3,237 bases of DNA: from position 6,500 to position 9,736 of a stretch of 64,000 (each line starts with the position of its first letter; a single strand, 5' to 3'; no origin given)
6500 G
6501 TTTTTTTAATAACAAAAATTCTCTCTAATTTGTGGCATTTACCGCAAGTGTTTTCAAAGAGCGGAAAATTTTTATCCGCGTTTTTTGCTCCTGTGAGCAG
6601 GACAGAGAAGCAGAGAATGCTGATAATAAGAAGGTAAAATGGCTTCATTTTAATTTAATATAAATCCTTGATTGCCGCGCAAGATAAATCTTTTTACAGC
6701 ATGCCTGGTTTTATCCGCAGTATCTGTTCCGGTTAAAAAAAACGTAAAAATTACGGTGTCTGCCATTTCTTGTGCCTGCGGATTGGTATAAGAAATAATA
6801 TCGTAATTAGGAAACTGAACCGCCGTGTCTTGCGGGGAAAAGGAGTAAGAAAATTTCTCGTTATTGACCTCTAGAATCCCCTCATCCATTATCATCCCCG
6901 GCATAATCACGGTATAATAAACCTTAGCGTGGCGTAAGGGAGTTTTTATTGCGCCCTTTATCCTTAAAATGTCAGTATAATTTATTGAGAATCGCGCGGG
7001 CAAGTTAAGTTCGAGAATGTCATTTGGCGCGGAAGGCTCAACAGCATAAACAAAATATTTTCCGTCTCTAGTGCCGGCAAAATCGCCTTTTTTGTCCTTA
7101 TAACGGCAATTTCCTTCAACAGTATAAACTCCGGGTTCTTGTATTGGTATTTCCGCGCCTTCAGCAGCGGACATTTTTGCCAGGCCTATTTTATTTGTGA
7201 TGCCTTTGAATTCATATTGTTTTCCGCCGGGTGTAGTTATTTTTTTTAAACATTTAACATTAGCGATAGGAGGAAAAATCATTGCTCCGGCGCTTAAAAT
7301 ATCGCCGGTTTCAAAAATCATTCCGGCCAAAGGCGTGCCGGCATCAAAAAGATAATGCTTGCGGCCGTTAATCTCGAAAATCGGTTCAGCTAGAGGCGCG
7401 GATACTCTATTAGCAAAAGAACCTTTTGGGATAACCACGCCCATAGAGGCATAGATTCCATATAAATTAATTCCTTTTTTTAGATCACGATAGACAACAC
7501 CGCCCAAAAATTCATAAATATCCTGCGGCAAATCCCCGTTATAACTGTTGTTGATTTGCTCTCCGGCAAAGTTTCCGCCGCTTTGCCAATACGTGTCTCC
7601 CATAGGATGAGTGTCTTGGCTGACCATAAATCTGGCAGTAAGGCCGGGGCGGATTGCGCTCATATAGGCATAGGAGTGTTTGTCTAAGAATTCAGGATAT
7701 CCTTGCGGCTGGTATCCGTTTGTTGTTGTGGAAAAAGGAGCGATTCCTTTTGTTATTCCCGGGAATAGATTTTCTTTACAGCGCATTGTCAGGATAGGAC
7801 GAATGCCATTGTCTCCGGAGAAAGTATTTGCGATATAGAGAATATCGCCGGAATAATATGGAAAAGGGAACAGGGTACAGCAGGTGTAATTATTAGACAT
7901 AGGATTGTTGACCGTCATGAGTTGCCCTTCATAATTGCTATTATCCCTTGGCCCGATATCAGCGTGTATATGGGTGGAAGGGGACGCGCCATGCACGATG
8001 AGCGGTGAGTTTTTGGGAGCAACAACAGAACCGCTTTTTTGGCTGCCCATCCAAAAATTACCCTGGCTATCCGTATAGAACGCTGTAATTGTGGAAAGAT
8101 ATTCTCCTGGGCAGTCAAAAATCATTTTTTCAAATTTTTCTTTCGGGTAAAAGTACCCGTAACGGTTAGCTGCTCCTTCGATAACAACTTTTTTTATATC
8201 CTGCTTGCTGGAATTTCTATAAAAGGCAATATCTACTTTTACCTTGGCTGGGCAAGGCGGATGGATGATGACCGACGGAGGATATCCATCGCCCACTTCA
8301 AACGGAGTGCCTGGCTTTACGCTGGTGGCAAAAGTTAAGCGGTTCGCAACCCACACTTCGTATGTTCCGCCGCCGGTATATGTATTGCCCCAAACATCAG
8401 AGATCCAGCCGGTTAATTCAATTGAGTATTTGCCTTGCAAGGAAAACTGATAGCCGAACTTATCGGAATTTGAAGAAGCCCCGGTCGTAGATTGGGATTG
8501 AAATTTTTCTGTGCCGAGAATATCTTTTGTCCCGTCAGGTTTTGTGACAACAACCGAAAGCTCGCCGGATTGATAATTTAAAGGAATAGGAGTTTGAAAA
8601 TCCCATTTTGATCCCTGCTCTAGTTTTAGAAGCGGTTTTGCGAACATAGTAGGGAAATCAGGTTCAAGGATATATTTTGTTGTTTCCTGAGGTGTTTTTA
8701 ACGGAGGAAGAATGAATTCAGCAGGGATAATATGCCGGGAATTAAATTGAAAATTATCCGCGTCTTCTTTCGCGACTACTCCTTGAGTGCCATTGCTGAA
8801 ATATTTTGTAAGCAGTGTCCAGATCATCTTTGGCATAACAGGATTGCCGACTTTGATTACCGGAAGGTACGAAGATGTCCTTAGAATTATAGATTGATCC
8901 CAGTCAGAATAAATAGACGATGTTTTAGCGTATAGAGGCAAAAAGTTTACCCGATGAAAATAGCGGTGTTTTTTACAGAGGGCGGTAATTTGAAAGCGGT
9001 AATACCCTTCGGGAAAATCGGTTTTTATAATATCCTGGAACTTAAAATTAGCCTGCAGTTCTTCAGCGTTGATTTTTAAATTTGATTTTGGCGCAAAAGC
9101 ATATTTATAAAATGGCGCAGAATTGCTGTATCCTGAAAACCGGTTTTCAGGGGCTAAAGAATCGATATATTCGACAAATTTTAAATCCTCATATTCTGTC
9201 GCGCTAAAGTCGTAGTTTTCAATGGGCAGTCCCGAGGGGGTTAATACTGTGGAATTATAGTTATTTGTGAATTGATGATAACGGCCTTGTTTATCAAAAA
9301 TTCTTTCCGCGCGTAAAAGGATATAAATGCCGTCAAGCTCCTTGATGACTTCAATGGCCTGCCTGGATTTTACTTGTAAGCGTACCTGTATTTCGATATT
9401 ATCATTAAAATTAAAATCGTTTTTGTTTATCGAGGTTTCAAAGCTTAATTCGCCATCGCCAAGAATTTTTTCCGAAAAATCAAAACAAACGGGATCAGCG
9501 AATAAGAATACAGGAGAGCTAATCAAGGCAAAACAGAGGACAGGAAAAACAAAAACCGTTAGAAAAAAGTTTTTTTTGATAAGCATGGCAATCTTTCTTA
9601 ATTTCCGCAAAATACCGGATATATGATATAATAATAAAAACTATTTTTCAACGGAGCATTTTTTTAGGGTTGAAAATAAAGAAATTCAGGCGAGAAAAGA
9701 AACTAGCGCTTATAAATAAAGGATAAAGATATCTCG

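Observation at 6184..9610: Giant orphan secreted protein in an apparent operon with a diheme cytochrome c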

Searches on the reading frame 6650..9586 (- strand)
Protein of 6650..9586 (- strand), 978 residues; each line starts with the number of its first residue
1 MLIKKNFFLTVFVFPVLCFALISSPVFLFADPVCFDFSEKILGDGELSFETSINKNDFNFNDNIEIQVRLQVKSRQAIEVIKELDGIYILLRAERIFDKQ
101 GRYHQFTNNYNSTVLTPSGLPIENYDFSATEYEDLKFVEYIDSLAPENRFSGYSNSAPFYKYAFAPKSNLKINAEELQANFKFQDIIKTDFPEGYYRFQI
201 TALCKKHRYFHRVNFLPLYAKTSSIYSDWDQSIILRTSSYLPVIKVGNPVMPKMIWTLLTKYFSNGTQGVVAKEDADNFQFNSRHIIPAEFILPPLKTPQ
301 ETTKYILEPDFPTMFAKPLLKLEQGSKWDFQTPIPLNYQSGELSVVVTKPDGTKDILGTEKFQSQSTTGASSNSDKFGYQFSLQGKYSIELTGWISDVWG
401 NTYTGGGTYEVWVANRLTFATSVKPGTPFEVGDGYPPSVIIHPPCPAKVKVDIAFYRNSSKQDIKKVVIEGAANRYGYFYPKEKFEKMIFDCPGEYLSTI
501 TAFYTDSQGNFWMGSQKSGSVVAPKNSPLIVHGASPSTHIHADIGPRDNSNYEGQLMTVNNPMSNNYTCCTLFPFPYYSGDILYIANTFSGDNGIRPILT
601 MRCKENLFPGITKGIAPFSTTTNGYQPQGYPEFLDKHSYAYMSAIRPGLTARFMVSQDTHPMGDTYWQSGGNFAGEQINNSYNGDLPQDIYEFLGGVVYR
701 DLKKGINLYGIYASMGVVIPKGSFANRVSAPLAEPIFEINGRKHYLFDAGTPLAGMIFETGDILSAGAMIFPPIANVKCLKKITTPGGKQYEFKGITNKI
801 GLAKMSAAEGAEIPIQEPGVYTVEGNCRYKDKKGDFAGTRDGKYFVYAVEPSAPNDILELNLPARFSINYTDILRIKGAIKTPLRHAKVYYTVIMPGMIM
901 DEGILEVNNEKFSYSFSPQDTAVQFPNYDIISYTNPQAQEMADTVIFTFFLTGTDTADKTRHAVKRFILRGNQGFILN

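Call 6: search_protein_families(library=pfam, proteins=[window:6650-9586:-], max_evalue=1)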
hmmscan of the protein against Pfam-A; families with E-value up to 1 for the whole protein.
window:6650-9586:- (978 aa): 1 family
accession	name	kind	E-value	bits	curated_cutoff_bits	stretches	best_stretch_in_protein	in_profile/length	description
PF07494.17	Reg_prop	-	0.022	15.3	20.4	1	499-516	6-23/24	Two component regulator propeller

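Call 7: search_protein_families(library=ncbifam, proteins=[window:6650-9586:-], max_evalue=1)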
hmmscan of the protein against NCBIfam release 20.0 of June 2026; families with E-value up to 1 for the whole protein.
window:6650-9586:- (978 aa): 0 families

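Call 10: find_homologous_proteins(query=window:6650-9586:-)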
Query window:6650-9586:- (978 aa): 75 proteins with E <= 0.001 among 5236 candidates.
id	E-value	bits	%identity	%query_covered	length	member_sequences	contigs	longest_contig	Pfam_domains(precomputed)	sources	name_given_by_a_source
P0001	0.0e+0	2283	100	100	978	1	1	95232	-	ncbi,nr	ncbi:MAG: hypothetical protein HY810_01035 [Candidatus Omnitrophica bacterium]|nr:hypothetical prote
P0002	0.0e+0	1365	60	99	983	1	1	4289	-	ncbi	-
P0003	0.0e+0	1363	60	100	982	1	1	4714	-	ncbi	-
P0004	0.0e+0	1321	59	100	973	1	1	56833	-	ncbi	ncbi:MAG: hypothetical protein V1747_03840 [Candidatus Omnitrophota bacterium]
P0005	0.0e+0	1318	59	97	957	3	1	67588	-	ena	-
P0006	0.0e+0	1309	58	100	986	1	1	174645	-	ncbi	-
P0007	0.0e+0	1290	60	95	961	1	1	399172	-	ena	-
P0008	0.0e+0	1288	59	97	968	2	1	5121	-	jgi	jgi:hypothetical protein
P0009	0.0e+0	1285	58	97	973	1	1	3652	-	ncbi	-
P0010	0.0e+0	1280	58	97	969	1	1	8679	-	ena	-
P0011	0.0e+0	1277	57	100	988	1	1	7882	-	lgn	-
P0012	0.0e+0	1277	56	100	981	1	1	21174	-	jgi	jgi:hypothetical protein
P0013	0.0e+0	1258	58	95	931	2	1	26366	-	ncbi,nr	ncbi:MAG: hypothetical protein KJ915_08850 [Candidatus Omnitrophica bacterium]|nr:hypothetical prote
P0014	0.0e+0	1051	50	98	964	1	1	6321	-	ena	-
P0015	9.5e-203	694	39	97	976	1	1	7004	-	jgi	jgi:hypothetical protein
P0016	8.4e-189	648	36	95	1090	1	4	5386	-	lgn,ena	-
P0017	3.5e-128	447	31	94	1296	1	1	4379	-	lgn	-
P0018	3.3e-127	444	31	56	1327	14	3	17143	PF13442.12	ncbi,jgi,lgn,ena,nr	ncbi:MAG TPA: hypothetical protein PK745_01730 [bacterium]|nr:hypothetical protein [bacterium]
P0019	3.2e-113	398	28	96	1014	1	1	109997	-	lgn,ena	-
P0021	5.9e-99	350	29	90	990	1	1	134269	-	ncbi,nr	ncbi:hypothetical protein K8I61_00550 [bacterium]|nr:hypothetical protein [bacterium]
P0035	1.3e-80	290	28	95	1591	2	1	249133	-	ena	-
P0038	5.5e-80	288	29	90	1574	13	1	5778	PF01839.30,PF13517.13,PF14783.13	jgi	jgi:hypothetical protein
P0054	4.1e-68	248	27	98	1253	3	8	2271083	-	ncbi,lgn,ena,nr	ncbi:MAG: hypothetical protein CL610_23365 [Anaerolineaceae bacterium]|nr:hypothetical protein [Anae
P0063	8.9e-62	227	29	73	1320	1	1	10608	PF06439.19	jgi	jgi:hypothetical protein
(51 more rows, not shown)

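Call 12: find_encoding_contigs(protein=P0004, flank=5000, max_places=3)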
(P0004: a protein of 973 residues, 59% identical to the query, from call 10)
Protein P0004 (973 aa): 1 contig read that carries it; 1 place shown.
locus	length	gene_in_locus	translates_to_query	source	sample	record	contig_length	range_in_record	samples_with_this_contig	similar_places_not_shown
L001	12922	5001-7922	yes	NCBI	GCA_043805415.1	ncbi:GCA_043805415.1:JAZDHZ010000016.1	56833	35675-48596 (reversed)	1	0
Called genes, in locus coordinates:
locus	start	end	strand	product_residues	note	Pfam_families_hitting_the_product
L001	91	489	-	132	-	PF00072:Response_reg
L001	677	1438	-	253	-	PF00005:ABC_tran, PF02463:SMC_N, PF13304:AAA_21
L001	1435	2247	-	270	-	PF02361:CbiQ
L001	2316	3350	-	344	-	PF01891:CbiM, PF13190:PDGLE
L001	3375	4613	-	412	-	PF04966:OprB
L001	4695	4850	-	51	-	PF10055:DUF2292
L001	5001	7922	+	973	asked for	-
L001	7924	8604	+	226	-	PF09098:Dehyd-heme_bind (faint), PF13442:Cytochrome_CBB3 (faint)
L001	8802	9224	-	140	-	PF01042:Ribonuc_L-PSP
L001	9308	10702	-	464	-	PF03935:SKN1_KRE6_Sbg1, PF00722:Glyco_hydro_16, PF03935:SKN1_KRE6_Sbg1 (weak), PF18998:Flg_new_2 (weak), PF00754:F5_F8_type_C, PF22633:F5_F8_type_C_2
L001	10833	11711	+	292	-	-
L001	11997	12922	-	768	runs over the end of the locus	PF01564:Spermine_synth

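Call 13: find_encoding_contigs(protein=P0021, flank=5000, max_places=3)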
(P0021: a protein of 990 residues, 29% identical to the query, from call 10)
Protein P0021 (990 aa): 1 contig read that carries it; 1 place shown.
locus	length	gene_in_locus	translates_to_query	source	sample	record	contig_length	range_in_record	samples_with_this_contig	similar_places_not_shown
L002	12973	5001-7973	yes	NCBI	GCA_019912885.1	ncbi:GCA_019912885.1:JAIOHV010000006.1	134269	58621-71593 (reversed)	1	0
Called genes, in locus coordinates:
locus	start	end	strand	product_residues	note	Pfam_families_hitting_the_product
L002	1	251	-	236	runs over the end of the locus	PF01844:HNH (weak), PF14279:HNH_5 (weak)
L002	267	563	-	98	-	PF01740:STAS, PF13466:STAS_2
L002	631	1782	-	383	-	PF00072:Response_reg, PF07228:SpoIIE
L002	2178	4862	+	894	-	-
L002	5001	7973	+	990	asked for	-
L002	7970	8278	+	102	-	-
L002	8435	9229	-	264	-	PF09098:Dehyd-heme_bind (faint), PF14495:Cytochrom_C550 (faint), PF13442:Cytochrome_CBB3 (faint), PF00034:Cytochrom_C (faint)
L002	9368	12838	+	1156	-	PF02517:Rce1-like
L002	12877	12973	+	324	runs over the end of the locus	-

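Call 14: find_encoding_contigs(protein=P0054, flank=6000, max_places=2)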
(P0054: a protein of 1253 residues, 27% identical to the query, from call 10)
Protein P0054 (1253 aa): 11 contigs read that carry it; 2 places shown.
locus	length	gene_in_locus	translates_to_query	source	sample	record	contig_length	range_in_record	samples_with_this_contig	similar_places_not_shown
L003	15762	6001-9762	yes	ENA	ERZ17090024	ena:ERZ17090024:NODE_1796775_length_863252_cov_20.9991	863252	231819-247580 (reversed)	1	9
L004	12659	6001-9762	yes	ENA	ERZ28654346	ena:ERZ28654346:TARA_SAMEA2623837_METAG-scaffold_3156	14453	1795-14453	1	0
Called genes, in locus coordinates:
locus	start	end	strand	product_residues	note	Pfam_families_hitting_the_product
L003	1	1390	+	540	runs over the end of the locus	PF00989:PAS, PF08448:PAS_4, PF13426:PAS_9, PF08447:PAS_3, PF01590:GAF, PF13185:GAF_2, PF13492:GAF_3, PF00512:HisKA, +1 more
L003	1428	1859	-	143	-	PF00254:FKBP_C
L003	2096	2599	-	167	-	PF13302:Acetyltransf_3, PF00583:Acetyltransf_1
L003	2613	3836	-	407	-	-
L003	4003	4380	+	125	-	-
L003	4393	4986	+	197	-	PF13302:Acetyltransf_3, PF00583:Acetyltransf_1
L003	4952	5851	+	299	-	PF00294:PfkB, PF08543:Phos_pyr_kin, PF25270:Khk (weak)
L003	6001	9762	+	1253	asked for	-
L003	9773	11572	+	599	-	PF10282:Lactonase (faint), PF21783:YNCE (faint), PF22494:choice_anch_I (faint), PF03150:CCP_MauG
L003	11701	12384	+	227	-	PF01325:Fe_dep_repress, PF12802:MarR_2 (weak), PF02742:Fe_dep_repr_C, PF04023:FeoA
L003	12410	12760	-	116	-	PF12840:HTH_20, PF01022:HTH_5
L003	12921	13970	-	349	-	PF07676:PD40 (faint), PF26549:Tricorn_N (faint)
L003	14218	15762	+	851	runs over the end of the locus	PF13185:GAF_2, PF01590:GAF, PF00989:PAS, PF08447:PAS_3 (weak), PF08448:PAS_4 (weak), PF13426:PAS_9, PF00512:HisKA, PF02518:HATPase_c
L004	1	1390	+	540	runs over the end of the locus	PF00989:PAS, PF08448:PAS_4, PF13426:PAS_9, PF08447:PAS_3, PF01590:GAF, PF13185:GAF_2, PF13492:GAF_3, PF00512:HisKA, +1 more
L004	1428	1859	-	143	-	PF00254:FKBP_C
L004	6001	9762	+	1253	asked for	-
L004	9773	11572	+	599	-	PF10282:Lactonase (faint), PF21783:YNCE (faint), PF22494:choice_anch_I (faint), PF03150:CCP_MauG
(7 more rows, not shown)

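Call 15: find_encoding_contigs(protein=P0019, flank=6000, max_places=2)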
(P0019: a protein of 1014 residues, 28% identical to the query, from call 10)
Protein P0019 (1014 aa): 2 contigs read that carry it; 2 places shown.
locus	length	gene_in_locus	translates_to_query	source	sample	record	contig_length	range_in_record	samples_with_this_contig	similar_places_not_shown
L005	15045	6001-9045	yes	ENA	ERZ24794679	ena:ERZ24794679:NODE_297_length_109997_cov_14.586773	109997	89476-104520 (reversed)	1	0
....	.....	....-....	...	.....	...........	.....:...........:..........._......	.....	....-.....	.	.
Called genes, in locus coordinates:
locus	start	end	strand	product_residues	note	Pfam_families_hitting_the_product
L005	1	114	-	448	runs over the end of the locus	PF02310:B12-binding, PF04055:Radical_SAM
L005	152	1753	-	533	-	PF02310:B12-binding, PF04055:Radical_SAM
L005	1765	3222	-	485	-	PF02310:B12-binding, PF04055:Radical_SAM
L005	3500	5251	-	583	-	PF13599:Pentapeptide_4 (weak), PF00805:Pentapeptide, PF13576:Pentapeptide_3 (faint), PF13599:Pentapeptide_4, PF00805:Pentapeptide, PF13599:Pentapeptide_4 (weak)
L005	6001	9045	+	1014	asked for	-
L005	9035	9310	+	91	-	-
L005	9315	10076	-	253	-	PF14376:Haem_bd (faint), PF13442:Cytochrome_CBB3 (faint)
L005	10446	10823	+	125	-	-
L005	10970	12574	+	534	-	PF02310:B12-binding, PF04055:Radical_SAM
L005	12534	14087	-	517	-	-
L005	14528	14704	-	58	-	-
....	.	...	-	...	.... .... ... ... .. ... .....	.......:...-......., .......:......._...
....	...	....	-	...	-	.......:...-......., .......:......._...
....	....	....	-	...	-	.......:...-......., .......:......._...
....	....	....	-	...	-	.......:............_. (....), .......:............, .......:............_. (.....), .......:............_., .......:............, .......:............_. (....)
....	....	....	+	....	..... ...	-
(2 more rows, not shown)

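Call 16: find_encoding_contigs(protein=P0018, flank=6000, max_places=2)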
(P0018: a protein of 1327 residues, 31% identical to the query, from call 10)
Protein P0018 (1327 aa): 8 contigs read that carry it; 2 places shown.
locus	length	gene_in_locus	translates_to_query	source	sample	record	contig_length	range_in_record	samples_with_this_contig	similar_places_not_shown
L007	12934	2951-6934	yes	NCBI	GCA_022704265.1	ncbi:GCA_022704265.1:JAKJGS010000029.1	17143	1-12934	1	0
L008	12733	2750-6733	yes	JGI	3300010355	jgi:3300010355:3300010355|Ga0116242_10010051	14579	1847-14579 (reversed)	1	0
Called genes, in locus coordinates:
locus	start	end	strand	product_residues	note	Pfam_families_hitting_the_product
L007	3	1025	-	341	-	?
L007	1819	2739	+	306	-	PF04055:Radical_SAM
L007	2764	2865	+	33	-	-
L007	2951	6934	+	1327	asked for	PF13442:Cytochrome_CBB3 (faint)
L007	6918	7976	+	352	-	PF04055:Radical_SAM, PF13353:Fer4_12 (weak)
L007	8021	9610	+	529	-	PF02310:B12-binding, PF04055:Radical_SAM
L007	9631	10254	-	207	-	PF13489:Methyltransf_23 (weak), PF13847:Methyltransf_31 (weak), PF08241:Methyltransf_11, PF08242:Methyltransf_12, PF13649:Methyltransf_25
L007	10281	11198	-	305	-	PF04055:Radical_SAM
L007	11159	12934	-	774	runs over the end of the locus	PF04055:Radical_SAM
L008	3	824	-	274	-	?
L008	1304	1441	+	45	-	-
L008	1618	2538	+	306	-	PF04055:Radical_SAM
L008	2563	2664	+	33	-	-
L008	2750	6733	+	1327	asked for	PF13442:Cytochrome_CBB3 (faint)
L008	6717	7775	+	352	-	PF04055:Radical_SAM, PF13353:Fer4_12 (weak)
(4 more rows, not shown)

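Call 19: search_solved_structures(query=A1, max_evalue=1)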
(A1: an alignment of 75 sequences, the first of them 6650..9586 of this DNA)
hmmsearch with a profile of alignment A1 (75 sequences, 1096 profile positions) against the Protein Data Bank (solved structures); distinct sequences matched with E-value up to 1: 1.
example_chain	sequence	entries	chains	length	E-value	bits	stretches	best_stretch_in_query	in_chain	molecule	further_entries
2k6v_A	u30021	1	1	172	0.64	10.9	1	540-581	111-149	Putative cytochrome c oxidase assembly protein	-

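Call 30: predict_structure(alignment_id=A1)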
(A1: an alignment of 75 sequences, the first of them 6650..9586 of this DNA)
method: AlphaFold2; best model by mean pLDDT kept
length: 978 residues; sequences in the alignment: 75
mean_pLDDT: 90.1   pTM: 0.90
mean pLDDT of the five models: 90.1, 90.1, 89.5, 88.3, 88.1
residues with pLDDT >= 90: 737; 70-90: 160; 50-70: 50; < 50: 31
segments of 3 or more residues with pLDDT < 50: 1-9, 21-28, 555-567
pLDDT, mean of each block of 10 residues (from residue 1): 41 52 48 91 94 96 98 96 97 97 92 95 84 82 90 87 97 95 97 97 96 94 75 85 97 96 91 96 91 91 94 80 62 90 98 98 95 96 98 97 98 96 94 96 96 98 98 97 95 98 95 97 96 73 72 50 49 91 84 84 83 86 94 96 92 92 82 84 86 97 96 94 78 92 94 97 96 97 98 97 96 97 97 94 97 92 94 97 96 95 97 97 91 86 95 96 95 88
secondary structure, 60 per line:
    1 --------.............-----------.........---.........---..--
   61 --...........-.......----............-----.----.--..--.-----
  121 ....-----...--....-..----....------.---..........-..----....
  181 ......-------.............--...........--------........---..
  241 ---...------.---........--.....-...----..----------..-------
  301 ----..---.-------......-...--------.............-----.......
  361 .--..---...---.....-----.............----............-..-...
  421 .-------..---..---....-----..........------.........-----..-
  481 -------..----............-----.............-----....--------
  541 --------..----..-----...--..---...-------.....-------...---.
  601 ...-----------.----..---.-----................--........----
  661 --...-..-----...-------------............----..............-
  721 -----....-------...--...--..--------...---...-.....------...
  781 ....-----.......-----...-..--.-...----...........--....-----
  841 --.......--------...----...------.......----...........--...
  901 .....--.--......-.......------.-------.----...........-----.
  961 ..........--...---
elements in order (helices of 4 or more, strands of 3 or more residues): H9-21 E33-41 E45-53 E63-73 H75-81 E86-97 E121-124 E130-132 E135-138 E160-166 E177-186 E194-206 E209-212 H213-219 H228-235 E244-246 E257-264 E267-271 H318-323 E336-348 E354-361 E369-371 E385-397 E402-413 E418-421 E439-442 E448-457 E464-472 E494-505 E511-523 E529-532 E572-574 E582-586 E594-596 E600-603 E634-646 E649-656 E690-701 E706-719 E726-729 E737-739 E742-744 E757-759 E763-765 E767-771 E778-784 E790-796 E802-804 E812-814 E819-829 E832-835 E843-849 E858-860 E865-867 E874-880 E885-895 E898-905 E911-916 H918-924 E944-954 E960-970 E973-975
